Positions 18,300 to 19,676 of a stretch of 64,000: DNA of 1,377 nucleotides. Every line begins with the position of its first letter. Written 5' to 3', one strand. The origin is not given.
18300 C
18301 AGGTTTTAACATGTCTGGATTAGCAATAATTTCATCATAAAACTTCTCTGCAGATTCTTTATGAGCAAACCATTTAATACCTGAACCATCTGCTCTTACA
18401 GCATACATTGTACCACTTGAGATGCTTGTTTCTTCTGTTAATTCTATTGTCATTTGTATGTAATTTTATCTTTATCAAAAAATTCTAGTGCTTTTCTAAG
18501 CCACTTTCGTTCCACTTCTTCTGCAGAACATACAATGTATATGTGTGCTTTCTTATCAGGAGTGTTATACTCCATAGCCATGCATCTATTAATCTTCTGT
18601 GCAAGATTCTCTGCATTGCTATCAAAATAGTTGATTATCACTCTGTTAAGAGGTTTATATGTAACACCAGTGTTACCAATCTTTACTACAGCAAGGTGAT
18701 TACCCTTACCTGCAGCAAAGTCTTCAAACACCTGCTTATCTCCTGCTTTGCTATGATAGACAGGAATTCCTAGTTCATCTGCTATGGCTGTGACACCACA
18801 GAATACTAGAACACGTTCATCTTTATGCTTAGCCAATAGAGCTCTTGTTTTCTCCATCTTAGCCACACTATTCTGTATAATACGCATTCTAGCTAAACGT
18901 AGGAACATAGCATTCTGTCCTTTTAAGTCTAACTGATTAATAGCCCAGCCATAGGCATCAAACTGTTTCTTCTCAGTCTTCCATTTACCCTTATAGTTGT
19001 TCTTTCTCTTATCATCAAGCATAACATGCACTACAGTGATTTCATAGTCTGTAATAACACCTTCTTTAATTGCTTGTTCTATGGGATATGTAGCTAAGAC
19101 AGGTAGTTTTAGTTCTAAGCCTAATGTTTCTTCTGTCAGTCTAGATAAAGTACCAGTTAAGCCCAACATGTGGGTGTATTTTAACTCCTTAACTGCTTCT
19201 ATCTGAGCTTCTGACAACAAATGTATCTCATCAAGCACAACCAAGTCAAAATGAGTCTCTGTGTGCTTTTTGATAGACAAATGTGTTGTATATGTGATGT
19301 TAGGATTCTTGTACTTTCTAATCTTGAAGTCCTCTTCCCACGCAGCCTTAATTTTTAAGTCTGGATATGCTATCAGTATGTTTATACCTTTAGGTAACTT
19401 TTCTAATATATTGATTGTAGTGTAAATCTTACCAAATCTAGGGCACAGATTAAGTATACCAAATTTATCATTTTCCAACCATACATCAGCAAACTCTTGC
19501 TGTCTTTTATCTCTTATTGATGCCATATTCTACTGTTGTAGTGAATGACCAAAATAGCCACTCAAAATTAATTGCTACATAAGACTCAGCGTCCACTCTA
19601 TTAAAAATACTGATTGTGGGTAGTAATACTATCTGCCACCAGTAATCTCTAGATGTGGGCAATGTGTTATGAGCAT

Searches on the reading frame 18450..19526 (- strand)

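Call 56: search_protein_families(library=phrogs, proteins=[window:18450-19526:-], max_evalue=0.00001)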
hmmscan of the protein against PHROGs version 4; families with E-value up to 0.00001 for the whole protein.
window:18450-19526:- (358 aa): 1 family
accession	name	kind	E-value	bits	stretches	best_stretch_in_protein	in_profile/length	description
phrog_16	-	DNA, RNA and nucleotide metabolism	2e-17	63.7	1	9-348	277-611/986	DNA helicase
